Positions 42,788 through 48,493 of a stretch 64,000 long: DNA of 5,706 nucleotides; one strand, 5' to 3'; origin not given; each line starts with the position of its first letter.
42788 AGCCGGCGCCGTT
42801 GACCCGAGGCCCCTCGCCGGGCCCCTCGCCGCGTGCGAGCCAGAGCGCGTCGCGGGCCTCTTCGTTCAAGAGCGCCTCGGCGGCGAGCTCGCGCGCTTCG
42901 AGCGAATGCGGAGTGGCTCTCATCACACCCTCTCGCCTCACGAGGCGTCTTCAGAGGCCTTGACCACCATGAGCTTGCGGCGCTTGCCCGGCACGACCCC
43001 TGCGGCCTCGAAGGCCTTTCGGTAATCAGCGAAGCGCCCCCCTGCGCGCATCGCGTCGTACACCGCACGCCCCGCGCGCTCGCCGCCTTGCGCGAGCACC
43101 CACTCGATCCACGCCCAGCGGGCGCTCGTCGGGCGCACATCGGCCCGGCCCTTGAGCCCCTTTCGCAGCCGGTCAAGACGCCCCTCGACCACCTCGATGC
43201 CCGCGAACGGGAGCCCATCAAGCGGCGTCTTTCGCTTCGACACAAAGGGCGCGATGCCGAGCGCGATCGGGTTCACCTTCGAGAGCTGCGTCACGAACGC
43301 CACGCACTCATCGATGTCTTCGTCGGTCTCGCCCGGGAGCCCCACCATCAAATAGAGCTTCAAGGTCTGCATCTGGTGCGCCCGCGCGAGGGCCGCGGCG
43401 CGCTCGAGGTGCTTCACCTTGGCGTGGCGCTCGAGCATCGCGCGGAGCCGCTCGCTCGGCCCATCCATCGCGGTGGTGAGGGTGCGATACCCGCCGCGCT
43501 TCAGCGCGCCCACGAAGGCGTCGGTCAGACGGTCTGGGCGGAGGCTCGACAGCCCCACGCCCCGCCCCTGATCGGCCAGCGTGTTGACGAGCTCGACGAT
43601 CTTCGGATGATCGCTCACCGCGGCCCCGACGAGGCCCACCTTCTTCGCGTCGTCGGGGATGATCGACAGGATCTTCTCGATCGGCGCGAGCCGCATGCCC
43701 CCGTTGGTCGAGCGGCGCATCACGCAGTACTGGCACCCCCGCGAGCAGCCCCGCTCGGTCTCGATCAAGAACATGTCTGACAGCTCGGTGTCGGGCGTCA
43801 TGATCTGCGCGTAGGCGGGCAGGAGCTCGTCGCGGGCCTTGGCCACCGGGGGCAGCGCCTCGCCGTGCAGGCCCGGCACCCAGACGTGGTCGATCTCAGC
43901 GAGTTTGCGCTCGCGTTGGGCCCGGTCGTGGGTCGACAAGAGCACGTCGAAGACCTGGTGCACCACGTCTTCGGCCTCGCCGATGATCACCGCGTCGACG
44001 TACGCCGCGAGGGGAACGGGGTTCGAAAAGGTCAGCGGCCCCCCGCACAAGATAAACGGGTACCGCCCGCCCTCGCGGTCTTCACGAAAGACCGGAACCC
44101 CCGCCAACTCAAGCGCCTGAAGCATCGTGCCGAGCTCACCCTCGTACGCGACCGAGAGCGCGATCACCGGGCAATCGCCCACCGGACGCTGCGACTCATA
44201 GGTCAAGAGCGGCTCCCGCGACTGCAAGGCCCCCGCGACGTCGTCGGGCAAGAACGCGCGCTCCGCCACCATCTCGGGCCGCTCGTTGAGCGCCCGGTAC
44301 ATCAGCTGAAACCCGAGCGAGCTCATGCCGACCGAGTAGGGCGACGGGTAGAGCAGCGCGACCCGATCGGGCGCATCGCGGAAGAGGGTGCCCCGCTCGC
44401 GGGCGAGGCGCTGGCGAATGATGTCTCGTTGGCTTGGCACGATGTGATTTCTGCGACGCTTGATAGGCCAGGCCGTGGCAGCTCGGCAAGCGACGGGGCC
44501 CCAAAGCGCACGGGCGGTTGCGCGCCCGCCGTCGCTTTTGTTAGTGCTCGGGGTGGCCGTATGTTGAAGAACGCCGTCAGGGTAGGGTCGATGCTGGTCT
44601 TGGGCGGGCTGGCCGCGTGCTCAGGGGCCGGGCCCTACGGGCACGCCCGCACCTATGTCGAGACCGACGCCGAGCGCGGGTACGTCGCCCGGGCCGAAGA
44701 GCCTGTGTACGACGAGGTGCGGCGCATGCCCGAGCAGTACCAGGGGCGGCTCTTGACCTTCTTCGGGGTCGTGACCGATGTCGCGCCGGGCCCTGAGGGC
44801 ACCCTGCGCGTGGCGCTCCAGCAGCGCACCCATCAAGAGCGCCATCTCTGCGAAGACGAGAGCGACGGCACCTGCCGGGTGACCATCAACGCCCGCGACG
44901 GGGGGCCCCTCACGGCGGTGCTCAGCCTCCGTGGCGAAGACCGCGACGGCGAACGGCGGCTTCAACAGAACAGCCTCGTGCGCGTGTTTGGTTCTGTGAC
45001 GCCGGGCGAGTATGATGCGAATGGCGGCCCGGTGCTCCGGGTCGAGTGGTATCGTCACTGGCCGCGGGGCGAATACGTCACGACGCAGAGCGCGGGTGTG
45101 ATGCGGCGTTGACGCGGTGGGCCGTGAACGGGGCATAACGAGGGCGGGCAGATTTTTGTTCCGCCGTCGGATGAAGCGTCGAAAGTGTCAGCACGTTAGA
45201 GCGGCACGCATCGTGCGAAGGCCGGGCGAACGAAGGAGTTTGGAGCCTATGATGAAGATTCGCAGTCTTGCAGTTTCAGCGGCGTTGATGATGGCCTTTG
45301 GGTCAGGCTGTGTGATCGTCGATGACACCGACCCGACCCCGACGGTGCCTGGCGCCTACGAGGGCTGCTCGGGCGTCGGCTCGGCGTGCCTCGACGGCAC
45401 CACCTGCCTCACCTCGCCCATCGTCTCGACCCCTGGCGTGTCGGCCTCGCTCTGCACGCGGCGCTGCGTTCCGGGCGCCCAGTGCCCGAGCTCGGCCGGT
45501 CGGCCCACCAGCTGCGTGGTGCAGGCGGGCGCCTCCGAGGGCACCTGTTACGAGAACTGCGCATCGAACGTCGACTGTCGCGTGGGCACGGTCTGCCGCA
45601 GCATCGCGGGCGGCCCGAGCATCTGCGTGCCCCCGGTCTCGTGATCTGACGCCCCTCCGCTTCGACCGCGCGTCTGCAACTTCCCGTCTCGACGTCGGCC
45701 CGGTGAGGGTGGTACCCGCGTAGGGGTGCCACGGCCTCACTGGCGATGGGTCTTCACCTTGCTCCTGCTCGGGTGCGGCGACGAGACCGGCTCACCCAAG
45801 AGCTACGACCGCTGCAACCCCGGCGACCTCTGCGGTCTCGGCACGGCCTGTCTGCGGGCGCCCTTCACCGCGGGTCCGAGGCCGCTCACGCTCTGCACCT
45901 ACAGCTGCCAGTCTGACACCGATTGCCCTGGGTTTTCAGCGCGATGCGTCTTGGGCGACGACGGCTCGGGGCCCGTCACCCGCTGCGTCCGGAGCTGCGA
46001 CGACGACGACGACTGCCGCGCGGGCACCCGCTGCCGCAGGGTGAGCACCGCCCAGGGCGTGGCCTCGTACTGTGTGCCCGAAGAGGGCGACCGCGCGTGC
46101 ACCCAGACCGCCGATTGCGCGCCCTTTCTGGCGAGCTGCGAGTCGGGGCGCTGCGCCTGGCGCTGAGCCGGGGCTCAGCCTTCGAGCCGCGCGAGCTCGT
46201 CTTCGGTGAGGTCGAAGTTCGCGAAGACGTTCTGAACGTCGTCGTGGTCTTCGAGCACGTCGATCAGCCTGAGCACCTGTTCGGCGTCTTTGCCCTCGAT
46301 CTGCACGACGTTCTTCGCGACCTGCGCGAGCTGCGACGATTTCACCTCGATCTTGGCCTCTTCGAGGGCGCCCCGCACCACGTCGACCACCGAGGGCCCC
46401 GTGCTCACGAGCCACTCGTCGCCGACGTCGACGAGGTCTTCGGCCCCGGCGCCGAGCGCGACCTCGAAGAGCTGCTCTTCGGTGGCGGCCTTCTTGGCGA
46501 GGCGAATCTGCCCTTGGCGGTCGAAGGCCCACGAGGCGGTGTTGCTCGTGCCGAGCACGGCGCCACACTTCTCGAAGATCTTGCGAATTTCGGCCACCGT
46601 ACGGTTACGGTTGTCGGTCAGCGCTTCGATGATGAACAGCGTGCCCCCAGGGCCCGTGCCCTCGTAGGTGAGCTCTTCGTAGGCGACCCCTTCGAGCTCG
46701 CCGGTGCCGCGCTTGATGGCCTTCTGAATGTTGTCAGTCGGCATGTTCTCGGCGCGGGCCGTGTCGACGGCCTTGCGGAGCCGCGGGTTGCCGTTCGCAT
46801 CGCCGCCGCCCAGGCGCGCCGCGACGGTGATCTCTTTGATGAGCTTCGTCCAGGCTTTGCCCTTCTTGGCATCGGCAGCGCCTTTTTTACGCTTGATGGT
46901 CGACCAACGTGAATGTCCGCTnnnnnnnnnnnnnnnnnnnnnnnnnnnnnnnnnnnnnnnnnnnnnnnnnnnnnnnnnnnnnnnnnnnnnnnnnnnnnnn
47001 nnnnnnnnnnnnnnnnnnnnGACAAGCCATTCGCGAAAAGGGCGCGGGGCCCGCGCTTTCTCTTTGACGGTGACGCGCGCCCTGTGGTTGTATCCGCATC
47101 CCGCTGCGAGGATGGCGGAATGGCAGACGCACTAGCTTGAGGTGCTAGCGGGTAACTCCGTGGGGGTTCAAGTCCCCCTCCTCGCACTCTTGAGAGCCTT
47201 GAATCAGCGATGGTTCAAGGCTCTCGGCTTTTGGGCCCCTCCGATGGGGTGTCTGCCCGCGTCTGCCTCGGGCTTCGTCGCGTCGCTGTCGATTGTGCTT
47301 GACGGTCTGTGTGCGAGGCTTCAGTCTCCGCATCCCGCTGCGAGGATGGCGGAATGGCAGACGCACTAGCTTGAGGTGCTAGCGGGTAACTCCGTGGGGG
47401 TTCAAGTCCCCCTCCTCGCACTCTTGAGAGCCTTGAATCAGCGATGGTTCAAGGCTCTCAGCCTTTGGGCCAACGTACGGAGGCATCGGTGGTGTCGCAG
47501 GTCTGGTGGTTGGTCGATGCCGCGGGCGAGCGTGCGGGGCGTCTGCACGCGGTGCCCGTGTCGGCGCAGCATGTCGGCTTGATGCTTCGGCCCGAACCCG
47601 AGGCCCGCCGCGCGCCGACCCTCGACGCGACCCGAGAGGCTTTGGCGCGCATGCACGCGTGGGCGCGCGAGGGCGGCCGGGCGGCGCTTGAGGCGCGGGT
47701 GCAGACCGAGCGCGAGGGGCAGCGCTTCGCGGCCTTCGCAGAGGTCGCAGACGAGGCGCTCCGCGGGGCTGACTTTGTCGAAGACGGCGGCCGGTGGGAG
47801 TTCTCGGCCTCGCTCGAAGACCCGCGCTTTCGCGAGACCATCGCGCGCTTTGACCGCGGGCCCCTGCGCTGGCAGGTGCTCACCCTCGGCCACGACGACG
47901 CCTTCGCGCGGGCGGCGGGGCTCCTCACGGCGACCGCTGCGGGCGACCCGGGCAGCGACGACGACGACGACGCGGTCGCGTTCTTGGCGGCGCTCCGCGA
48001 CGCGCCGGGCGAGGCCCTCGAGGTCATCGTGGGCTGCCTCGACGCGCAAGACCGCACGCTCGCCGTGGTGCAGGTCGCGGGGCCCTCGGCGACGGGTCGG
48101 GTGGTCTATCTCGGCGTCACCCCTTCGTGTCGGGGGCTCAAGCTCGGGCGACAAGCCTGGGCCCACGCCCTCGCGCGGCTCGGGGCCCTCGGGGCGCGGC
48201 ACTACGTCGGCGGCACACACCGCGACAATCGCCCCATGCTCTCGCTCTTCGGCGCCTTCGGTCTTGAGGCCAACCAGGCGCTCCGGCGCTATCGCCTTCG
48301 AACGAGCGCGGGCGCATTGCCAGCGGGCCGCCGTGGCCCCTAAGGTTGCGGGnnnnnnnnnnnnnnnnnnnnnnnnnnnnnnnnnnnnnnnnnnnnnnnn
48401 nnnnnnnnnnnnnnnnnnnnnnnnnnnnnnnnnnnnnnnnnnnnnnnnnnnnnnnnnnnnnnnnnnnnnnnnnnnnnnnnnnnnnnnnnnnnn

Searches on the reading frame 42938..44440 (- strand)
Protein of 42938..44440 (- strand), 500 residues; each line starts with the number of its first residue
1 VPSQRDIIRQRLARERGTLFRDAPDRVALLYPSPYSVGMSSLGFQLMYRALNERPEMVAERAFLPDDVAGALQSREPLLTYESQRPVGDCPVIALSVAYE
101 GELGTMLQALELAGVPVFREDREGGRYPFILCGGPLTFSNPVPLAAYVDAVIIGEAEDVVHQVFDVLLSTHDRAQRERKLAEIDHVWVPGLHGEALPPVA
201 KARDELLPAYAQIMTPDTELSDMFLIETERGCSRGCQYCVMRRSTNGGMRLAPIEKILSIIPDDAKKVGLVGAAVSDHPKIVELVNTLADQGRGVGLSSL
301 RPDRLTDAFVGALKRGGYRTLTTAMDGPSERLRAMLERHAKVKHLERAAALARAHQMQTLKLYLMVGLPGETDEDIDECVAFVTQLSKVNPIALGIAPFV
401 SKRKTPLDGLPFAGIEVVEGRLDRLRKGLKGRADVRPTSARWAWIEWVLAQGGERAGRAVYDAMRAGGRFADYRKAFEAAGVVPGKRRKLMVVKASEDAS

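Call 70: search_protein_families(library=pfam, proteins=[window:42938-44440:-], max_evalue=0.01)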
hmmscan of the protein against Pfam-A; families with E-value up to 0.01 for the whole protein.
window:42938-44440:- (500 aa): 2 families
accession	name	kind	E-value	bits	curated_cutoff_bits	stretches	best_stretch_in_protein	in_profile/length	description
PF19864.5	Radical_SAM_N2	-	8.6e-36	123.1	29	1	43-189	1-151/151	Radical SAM proteins, N-terminal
PF04055.27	Radical_SAM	-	1.2e-17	65.1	29.5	1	230-382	5-165/166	Radical SAM superfamily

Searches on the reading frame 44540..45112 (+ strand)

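Call 70: search_protein_families(library=pfam, proteins=[window:44540-45112:+], max_evalue=0.01)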
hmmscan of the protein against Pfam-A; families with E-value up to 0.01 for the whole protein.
window:44540-45112:+ (190 aa): 1 family
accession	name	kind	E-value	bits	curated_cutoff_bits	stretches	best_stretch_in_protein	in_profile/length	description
PF23038.1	KOW6_SPT51-2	-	0.0012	18.7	27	0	74-100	17-41/51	Transcription elongation factor SPT5 homolog 1/2, KOW6 domain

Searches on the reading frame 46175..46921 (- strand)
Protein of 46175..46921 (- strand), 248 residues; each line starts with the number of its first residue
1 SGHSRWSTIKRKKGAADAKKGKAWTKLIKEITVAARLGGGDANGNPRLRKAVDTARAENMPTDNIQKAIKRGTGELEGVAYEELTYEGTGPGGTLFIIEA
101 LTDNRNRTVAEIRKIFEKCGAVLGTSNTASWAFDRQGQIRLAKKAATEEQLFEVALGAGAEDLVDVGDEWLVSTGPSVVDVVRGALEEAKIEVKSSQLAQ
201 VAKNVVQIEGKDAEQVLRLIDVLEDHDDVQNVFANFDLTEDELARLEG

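Call 70: search_protein_families(library=pfam, proteins=[window:46175-46921:-], max_evalue=0.01)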
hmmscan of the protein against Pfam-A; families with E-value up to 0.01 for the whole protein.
window:46175-46921:- (248 aa): 2 families
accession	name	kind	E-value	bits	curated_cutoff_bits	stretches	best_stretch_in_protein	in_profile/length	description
PF01709.26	Transcrip_reg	-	1.9e-51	174.4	27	1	81-236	1-160/160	TACO1/YebC second and third domain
PF20772.2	TACO1_YebC_N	-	1.6e-31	109.1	36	1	4-75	1-73/73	TACO1/YebC protein N-terminal domain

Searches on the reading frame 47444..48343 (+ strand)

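Call 4: search_protein_families(library=pfam, proteins=[window:47444-48343:+], max_evalue=0.01)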
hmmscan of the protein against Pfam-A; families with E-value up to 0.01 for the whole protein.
window:47444-48343:+ (299 aa): 1 family
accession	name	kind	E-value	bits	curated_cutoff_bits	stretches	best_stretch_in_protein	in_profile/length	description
PF00583.31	Acetyltransf_1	-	4e-06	27.5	20.7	1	179-273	34-115/116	Acetyltransferase (GNAT) family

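Call 5: search_protein_families(library=ncbifam, proteins=[window:47444-48343:+], max_evalue=0.01)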
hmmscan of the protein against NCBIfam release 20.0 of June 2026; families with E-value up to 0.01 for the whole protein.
window:47444-48343:+ (299 aa): 0 families
